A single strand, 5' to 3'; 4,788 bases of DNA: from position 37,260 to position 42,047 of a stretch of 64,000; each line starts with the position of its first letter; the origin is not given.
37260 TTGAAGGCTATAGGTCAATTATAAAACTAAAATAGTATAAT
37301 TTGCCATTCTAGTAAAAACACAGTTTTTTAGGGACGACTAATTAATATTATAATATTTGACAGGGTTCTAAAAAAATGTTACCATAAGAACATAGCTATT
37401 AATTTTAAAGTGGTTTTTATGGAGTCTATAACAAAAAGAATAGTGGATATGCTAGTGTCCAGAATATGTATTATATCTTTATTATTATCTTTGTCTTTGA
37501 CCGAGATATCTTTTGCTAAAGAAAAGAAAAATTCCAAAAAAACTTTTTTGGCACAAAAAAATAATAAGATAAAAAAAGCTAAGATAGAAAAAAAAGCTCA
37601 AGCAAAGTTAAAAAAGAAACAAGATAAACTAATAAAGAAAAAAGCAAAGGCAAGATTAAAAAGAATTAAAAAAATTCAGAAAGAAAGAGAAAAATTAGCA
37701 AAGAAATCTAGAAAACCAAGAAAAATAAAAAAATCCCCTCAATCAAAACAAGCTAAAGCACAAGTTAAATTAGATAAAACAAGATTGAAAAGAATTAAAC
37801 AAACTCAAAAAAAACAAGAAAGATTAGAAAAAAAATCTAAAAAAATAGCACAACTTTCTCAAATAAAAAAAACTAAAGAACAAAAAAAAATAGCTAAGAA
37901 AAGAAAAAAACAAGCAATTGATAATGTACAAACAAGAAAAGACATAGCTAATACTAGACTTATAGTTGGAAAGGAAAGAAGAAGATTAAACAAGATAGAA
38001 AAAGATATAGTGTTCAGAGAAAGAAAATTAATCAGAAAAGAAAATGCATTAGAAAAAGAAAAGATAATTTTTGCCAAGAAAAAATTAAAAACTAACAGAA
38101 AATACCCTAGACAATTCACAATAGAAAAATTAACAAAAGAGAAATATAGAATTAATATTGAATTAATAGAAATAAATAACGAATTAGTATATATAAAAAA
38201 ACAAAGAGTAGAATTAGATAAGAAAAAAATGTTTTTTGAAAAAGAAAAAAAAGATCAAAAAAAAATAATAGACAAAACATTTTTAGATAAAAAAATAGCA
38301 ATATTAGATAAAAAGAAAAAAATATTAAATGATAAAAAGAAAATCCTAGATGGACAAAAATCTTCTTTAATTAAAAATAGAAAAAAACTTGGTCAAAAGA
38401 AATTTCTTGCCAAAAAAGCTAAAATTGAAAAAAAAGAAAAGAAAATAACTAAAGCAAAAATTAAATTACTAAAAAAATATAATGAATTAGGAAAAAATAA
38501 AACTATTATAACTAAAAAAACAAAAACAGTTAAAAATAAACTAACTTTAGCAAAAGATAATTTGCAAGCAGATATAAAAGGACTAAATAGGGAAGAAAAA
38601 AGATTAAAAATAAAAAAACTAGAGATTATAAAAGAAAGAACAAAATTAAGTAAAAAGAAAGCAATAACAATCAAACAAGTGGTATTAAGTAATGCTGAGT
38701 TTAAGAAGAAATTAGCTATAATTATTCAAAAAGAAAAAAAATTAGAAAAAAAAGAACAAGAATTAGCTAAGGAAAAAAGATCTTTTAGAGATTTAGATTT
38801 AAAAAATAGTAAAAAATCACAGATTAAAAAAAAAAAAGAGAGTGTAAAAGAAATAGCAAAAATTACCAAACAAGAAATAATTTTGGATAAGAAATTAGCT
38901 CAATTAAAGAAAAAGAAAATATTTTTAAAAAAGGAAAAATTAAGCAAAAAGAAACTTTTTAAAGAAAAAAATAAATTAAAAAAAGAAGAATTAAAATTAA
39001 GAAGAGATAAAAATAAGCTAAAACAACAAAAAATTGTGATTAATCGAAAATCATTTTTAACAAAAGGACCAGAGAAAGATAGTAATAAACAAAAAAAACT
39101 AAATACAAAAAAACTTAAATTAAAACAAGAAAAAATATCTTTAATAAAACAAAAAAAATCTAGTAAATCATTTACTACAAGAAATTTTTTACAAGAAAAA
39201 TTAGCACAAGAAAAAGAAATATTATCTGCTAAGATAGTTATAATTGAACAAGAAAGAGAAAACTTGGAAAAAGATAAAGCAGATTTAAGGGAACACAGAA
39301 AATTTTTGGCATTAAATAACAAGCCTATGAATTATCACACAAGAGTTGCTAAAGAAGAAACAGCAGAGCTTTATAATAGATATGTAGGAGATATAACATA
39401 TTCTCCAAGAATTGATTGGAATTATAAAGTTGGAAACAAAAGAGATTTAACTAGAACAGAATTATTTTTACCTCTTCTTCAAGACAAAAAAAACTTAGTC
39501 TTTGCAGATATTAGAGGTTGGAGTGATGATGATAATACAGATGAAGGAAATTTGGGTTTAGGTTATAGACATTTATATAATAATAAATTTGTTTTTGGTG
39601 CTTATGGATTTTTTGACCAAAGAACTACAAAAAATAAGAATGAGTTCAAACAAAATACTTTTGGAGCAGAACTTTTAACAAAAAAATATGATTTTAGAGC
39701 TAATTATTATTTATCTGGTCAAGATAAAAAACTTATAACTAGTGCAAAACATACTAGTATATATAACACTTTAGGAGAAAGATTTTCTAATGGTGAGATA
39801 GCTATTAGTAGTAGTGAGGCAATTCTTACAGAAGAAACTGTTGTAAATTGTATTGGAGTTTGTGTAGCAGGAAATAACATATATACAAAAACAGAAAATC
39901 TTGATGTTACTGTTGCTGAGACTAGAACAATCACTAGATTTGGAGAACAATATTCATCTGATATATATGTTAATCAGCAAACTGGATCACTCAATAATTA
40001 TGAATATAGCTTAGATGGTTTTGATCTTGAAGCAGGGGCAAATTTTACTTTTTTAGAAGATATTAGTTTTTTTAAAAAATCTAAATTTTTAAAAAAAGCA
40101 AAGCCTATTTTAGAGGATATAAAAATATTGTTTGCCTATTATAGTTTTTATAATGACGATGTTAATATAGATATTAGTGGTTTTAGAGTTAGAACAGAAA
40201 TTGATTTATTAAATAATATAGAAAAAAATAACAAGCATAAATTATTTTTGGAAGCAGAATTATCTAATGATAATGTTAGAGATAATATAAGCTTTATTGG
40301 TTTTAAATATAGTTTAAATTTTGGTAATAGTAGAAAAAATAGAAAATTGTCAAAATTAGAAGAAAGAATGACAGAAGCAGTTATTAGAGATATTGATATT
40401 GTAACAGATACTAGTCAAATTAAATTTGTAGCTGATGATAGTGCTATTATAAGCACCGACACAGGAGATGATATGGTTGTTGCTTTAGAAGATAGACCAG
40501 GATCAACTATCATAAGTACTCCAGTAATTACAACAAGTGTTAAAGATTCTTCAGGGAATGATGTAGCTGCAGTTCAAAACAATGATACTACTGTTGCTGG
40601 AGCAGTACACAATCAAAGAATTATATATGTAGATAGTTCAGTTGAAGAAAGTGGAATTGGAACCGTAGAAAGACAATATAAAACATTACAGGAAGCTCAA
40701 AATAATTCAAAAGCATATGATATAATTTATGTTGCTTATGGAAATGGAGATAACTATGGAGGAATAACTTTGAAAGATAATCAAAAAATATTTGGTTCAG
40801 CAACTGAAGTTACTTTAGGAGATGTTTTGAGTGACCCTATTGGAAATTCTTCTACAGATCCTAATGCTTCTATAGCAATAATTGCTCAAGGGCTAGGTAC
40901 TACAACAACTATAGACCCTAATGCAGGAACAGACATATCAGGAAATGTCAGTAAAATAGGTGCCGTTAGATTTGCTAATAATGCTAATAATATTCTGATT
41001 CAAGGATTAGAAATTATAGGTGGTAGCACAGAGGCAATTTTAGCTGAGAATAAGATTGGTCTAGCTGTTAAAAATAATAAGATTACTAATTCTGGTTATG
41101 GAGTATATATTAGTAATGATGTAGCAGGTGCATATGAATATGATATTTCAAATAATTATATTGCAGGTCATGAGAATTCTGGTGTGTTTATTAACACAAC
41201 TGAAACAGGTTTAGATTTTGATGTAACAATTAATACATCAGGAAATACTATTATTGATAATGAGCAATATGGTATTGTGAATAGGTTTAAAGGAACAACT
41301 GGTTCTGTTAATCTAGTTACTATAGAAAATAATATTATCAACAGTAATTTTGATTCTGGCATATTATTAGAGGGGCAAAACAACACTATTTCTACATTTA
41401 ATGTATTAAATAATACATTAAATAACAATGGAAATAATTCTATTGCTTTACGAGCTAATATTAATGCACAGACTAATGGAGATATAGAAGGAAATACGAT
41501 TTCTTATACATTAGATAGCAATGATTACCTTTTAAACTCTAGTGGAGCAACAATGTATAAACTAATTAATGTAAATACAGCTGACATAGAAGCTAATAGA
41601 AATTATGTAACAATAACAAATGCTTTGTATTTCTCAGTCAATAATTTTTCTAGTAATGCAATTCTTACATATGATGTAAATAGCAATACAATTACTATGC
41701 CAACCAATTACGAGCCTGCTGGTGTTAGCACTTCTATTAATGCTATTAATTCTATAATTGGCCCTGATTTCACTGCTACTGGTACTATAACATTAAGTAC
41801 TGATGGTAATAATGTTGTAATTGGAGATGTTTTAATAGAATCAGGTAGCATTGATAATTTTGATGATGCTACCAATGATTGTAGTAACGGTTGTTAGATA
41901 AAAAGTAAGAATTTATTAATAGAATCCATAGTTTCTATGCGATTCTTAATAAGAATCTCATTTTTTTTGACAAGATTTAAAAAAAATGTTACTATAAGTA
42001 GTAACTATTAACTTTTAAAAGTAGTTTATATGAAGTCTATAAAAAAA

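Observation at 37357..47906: Tandem giant inverse-autotransporter-like proteins with a beta-helix passenger and a 600-1100-aa poly-lysine N-terminal region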

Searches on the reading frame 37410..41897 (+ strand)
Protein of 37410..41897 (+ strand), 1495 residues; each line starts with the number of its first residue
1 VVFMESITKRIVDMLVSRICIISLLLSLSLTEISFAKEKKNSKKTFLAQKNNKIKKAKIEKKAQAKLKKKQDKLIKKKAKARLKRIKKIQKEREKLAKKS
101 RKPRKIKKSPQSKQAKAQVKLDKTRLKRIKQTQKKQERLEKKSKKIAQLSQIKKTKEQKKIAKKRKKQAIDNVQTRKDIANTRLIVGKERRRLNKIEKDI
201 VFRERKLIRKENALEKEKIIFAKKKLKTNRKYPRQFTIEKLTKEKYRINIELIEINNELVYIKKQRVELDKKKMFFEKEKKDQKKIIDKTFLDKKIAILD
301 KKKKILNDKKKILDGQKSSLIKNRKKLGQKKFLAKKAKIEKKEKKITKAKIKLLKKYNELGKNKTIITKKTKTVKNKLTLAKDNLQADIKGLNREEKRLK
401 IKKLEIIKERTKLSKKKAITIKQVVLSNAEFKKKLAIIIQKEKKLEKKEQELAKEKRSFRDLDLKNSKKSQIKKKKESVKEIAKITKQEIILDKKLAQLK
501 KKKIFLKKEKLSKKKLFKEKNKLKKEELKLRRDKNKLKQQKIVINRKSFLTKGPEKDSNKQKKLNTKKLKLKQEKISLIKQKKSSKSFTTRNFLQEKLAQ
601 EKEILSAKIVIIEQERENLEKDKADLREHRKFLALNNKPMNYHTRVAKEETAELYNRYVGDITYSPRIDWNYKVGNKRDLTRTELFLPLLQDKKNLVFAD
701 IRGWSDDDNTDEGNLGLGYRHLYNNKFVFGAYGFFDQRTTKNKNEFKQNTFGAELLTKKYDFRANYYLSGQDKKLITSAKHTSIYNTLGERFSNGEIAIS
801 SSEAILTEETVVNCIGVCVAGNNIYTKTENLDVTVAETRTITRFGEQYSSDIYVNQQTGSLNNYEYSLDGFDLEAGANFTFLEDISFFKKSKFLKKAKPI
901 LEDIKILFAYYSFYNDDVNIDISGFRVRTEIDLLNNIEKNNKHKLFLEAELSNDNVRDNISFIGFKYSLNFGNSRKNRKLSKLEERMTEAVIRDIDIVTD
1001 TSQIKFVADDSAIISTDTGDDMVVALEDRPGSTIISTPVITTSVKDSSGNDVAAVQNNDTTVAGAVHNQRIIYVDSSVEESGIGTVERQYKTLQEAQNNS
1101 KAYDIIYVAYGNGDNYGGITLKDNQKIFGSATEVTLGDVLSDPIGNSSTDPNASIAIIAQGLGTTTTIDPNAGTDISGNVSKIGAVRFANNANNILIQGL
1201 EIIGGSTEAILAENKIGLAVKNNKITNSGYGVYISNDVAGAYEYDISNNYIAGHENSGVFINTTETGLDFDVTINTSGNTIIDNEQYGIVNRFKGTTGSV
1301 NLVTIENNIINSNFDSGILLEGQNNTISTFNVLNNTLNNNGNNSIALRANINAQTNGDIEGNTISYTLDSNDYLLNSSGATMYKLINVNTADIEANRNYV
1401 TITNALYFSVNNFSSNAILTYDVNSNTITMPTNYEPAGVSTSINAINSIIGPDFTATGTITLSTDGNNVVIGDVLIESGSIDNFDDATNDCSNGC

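Call 3: search_protein_families(library=pfam, proteins=[window:37410-41897:+], max_evalue=1)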
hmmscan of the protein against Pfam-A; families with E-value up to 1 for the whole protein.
window:37410-41897:+ (1495 aa): 1 family
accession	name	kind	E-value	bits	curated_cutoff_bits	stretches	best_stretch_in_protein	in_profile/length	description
PF13229.12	Beta_helix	-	5.3e-06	26.6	25.9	1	1189-1363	5-157/158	Right handed beta helix region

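Call 4: search_protein_families(library=ncbifam, proteins=[window:37410-41897:+], max_evalue=1)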
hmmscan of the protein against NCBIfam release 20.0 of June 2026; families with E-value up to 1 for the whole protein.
window:37410-41897:+ (1495 aa): 2 families
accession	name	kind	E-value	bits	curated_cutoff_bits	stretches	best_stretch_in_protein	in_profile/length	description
NF040980.1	Ve_Inv_Crono_N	equivalog_domain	4.1e-07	29.4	710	1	679-770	113-200/350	inverse autotransporter invasin Inv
NF041767.1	micro_ase_MlrC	exception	0.19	10.1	999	1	944-1129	165-347/511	microcystinase MlrC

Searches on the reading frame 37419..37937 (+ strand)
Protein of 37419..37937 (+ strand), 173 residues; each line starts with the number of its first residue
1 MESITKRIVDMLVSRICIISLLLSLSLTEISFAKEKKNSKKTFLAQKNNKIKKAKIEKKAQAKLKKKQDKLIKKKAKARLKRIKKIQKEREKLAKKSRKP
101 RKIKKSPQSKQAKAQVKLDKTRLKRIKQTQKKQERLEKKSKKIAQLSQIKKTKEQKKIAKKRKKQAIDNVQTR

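Call 39: search_protein_families(library=pfam, proteins=[window:37419-37937:+], max_evalue=10)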
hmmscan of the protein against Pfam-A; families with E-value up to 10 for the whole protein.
window:37419-37937:+ (173 aa): 1 family
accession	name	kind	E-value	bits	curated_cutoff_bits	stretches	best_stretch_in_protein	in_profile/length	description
PF14362.11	DUF4407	-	4.1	7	31.3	1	36-158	113-233/297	Domain of unknown function (DUF4407)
